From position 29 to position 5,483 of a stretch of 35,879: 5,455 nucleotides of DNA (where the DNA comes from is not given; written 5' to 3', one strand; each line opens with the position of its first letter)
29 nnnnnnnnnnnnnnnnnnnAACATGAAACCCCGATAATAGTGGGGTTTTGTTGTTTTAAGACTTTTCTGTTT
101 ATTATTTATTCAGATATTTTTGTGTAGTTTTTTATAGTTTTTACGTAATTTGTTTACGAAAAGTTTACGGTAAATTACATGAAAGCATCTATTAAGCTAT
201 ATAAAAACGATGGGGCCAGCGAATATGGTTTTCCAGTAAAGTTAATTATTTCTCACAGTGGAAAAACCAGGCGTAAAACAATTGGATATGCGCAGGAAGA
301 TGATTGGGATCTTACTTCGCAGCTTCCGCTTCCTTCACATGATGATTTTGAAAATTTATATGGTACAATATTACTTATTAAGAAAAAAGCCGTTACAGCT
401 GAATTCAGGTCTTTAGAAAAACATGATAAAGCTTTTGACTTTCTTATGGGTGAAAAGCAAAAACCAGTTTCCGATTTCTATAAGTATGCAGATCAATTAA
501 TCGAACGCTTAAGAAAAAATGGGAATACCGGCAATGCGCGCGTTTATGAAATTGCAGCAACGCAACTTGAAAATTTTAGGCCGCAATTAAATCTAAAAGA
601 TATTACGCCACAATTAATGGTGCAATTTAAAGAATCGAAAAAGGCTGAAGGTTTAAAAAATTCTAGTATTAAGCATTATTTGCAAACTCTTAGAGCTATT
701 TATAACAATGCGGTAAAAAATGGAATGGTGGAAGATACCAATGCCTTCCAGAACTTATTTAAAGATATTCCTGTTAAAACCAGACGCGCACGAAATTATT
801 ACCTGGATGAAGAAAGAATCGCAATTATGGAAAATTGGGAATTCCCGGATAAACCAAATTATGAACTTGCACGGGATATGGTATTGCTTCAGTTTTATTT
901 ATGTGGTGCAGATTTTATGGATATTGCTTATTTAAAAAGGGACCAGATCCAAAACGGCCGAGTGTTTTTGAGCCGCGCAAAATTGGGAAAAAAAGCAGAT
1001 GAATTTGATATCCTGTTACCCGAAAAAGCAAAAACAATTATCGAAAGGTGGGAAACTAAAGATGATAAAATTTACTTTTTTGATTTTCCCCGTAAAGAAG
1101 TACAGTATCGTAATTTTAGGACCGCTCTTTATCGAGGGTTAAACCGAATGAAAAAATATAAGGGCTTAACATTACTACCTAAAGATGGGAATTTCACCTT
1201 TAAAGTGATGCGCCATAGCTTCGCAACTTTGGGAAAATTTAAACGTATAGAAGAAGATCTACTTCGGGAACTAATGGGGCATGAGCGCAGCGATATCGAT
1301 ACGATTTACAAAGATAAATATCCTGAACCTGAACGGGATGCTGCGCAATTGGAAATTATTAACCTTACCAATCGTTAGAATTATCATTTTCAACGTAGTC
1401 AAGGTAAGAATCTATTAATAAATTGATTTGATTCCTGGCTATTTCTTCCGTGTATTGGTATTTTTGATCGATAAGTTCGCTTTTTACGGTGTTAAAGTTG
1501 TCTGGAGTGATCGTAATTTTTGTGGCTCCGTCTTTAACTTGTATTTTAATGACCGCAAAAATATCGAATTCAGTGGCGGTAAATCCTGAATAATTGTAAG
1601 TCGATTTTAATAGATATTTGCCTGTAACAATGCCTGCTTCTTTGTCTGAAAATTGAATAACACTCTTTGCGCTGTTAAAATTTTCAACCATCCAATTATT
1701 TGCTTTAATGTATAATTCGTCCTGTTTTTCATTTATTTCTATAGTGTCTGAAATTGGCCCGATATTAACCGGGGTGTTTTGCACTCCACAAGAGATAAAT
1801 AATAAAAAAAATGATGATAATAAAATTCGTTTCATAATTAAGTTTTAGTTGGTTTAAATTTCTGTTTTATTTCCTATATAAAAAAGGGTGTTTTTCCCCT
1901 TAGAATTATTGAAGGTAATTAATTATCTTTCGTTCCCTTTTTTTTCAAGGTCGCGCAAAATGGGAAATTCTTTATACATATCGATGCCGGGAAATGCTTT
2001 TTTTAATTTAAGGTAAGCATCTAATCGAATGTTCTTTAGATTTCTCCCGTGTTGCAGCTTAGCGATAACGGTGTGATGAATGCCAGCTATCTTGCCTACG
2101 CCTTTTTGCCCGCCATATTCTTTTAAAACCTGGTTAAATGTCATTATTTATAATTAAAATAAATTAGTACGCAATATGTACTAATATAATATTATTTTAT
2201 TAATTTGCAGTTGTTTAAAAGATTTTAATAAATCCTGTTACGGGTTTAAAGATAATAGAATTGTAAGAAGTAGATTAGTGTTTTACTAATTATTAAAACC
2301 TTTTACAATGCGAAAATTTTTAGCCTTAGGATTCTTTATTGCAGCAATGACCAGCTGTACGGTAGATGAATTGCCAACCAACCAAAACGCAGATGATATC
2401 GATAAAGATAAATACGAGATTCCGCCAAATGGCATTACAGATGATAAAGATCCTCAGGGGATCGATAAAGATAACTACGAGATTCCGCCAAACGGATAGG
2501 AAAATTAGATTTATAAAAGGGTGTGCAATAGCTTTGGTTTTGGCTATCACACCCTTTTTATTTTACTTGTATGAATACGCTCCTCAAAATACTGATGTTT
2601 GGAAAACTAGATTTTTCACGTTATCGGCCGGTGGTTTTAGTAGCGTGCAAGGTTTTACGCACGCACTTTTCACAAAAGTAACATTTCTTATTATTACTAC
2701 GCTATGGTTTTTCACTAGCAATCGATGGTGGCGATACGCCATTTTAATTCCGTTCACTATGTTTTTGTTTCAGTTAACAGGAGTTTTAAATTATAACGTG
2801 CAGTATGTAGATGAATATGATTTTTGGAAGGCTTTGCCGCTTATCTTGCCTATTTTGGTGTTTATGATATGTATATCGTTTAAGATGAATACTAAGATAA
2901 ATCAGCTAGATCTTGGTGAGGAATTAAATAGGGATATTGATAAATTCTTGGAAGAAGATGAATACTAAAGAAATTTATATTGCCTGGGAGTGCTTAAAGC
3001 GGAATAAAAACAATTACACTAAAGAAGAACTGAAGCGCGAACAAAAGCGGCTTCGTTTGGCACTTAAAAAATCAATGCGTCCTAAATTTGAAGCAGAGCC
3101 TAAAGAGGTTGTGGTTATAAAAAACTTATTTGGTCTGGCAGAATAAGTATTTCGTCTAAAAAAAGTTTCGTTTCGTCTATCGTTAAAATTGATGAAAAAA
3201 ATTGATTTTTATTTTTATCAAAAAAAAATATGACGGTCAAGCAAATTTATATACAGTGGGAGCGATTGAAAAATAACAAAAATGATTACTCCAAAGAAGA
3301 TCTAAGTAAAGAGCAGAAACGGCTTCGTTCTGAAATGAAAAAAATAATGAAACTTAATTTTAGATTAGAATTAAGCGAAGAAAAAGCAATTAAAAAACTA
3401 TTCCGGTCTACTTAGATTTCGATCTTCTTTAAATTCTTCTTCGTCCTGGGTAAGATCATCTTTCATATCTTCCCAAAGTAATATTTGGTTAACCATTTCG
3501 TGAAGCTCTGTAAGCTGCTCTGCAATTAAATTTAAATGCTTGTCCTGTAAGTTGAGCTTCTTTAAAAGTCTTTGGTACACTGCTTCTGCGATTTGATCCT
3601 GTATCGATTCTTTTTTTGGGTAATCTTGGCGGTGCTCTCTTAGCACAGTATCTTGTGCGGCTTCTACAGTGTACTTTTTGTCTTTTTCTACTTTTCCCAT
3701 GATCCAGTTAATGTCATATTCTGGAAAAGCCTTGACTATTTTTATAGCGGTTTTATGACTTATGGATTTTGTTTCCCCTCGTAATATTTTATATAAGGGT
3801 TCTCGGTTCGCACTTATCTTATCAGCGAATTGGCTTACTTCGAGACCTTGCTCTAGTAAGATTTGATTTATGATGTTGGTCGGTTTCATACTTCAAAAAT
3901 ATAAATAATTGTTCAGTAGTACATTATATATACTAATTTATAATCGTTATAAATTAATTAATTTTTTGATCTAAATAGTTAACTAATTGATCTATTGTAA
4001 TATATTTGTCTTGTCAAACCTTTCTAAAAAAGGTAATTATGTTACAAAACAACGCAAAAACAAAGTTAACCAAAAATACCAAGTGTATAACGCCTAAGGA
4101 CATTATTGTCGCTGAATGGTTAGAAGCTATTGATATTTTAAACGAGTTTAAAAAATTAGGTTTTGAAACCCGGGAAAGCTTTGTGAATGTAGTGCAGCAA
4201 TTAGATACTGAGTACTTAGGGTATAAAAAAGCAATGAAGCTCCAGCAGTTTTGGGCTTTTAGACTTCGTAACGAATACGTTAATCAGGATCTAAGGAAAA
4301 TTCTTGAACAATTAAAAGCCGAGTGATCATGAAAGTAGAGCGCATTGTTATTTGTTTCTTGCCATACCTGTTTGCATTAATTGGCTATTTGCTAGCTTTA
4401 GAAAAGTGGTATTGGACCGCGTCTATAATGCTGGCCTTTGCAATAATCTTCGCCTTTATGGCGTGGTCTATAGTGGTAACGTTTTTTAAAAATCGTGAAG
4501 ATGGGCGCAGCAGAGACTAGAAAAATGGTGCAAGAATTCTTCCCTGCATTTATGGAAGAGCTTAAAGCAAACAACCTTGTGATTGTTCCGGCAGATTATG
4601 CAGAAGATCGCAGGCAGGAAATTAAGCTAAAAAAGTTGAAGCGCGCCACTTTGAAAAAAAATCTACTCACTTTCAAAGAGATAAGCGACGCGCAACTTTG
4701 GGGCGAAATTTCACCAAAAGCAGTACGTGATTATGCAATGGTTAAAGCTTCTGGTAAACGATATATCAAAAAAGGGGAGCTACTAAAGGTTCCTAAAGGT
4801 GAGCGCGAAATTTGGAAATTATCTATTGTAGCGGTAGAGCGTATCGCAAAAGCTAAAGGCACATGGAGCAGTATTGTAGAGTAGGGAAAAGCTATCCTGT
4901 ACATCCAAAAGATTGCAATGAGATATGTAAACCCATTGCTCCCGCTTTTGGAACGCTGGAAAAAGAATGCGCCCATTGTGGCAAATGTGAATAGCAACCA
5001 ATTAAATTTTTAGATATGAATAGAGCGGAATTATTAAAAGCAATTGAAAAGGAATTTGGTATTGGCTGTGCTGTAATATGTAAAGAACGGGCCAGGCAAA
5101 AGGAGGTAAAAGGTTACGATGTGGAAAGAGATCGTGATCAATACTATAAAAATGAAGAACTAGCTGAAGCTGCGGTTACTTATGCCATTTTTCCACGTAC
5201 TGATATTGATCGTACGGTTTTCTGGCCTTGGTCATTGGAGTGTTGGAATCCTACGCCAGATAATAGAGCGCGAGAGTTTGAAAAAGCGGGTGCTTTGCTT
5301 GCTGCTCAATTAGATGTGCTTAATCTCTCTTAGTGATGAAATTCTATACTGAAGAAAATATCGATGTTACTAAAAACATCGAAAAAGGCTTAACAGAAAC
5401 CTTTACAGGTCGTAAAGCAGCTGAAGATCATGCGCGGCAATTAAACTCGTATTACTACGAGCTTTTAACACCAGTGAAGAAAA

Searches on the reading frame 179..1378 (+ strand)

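Call 35: search_protein_families(library=phrogs, proteins=[window:179-1378:+], max_evalue=0.001)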
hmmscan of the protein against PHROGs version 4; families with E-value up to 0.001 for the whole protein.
window:179-1378:+ (399 aa): 3 families
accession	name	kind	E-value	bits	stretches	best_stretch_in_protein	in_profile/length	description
phrog_1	-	integration and excision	3.3e-26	93.7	1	22-391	130-447/611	integrase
phrog_216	-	integration and excision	5.2e-12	46.5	1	162-373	13-217/301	integrase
phrog_7244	-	integration and excision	1.5e-05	25.4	1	121-272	94-238/263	integrase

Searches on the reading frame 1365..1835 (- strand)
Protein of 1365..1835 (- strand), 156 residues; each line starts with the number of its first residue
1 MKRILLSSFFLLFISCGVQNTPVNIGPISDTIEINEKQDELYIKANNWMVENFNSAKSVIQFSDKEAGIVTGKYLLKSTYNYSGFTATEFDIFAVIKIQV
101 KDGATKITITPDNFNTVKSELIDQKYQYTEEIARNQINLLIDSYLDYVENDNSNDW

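Call 35: search_protein_families(library=phrogs, proteins=[window:1365-1835:-], max_evalue=0.001)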
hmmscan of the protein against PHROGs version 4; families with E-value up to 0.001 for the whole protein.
window:1365-1835:- (156 aa): 1 family
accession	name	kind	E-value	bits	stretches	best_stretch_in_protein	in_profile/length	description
phrog_4002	-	unknown function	1.4e-17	64.9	1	1-149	1-162/171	-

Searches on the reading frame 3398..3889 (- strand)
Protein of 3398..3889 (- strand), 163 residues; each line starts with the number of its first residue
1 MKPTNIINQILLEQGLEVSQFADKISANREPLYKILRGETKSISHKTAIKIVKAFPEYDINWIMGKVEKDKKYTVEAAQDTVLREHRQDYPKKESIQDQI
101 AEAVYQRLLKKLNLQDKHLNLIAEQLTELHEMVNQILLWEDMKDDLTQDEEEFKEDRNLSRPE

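Call 35: search_protein_families(library=phrogs, proteins=[window:3398-3889:-], max_evalue=0.001)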
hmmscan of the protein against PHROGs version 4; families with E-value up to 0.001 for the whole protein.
window:3398-3889:- (163 aa): 4 families
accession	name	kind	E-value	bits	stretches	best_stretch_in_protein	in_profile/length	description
phrog_3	-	transcription regulation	1.4e-05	26.1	1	1-144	87-220/430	transcriptional repressor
phrog_8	-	transcription regulation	1.4e-05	25.7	1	5-114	79-171/346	transcriptional regulator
phrog_1381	-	moron, auxiliary metabolic gene and host takeover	0.00011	22.6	1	2-86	12-95/264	plasmid antitoxin with HTH domain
phrog_147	-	transcription regulation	0.00076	20.8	0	5-67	7-71/100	transcriptional regulator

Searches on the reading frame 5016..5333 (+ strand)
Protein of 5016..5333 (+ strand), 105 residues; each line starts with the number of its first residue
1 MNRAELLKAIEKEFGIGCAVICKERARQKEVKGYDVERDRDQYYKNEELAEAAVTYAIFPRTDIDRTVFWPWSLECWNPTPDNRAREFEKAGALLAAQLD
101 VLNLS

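Call 35: search_protein_families(library=phrogs, proteins=[window:5016-5333:+], max_evalue=0.001)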
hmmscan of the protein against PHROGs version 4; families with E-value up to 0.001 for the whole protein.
window:5016-5333:+ (105 aa): 8 families
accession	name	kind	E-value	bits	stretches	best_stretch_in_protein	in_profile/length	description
phrog_6628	-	unknown function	7.4e-15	55.5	1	20-103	582-663/685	-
phrog_9763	-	unknown function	6.6e-13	50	1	21-100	155-230/247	-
phrog_14548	-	unknown function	9.4e-11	42.5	1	21-100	289-365/378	-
phrog_9434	-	unknown function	4.4e-09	37.3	1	23-101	407-488/507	-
phrog_19550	-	unknown function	1.1e-08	36.3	1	21-100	92-173/186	-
phrog_3956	-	unknown function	1.1e-07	32.4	1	22-100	498-571/585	-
phrog_6574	-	unknown function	2.8e-07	31.7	1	23-103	116-204/217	-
phrog_11504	-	unknown function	5.9e-07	30.6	1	24-99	285-362/376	-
